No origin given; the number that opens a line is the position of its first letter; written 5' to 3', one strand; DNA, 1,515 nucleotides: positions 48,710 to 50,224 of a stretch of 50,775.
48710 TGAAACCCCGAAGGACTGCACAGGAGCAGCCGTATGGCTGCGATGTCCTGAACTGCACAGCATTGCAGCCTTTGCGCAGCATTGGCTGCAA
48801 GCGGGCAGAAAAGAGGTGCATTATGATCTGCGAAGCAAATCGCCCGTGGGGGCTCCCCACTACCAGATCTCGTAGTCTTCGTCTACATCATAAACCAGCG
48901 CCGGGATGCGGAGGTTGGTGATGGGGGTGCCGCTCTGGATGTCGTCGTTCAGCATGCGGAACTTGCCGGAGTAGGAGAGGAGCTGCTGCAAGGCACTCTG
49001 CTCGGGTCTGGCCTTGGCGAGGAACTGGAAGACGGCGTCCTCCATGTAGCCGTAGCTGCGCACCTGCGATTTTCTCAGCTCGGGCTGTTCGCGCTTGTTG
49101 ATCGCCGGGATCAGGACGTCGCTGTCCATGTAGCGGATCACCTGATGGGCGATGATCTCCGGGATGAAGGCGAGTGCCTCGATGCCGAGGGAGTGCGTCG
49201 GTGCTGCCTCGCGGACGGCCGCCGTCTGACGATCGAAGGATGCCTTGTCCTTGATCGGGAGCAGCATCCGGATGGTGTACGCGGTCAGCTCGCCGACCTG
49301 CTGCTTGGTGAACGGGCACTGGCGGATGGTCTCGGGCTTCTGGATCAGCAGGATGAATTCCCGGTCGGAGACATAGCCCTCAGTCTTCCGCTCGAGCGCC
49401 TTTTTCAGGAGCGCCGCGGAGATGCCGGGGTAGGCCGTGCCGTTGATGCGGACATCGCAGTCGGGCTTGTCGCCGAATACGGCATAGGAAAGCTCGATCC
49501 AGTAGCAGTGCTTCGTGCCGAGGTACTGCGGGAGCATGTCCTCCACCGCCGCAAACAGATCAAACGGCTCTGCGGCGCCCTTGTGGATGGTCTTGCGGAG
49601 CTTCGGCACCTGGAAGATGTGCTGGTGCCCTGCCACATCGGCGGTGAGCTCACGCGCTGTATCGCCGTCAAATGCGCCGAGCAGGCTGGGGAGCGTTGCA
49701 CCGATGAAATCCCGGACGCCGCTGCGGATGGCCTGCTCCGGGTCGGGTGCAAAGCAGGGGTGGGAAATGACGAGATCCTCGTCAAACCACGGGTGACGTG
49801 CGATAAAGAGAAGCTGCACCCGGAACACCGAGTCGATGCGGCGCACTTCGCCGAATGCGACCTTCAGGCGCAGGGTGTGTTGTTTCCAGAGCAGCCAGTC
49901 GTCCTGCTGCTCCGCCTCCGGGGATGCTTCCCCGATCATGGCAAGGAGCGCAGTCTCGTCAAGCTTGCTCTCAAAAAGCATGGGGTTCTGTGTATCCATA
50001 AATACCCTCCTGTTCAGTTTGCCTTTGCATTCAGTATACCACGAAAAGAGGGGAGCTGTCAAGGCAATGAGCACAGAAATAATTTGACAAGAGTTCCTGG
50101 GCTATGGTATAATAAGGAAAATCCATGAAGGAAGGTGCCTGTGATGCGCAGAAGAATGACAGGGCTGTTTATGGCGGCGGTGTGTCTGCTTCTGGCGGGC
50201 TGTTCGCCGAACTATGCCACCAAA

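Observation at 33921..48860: Structured repeat family that always begins at a stop codon, with compensatory changes in three hairpins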

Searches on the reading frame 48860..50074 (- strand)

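Call 16: search_protein_families(library=pfam, proteins=[window:48860-50074:-])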
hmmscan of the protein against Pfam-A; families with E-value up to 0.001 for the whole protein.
window:48860-50074:- (404 aa): 1 family
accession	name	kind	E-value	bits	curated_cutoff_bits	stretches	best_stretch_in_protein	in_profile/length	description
PF19875.4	DUF6348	-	6e-18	65.9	27.7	1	58-245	4-195/195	Family of unknown function (DUF6348)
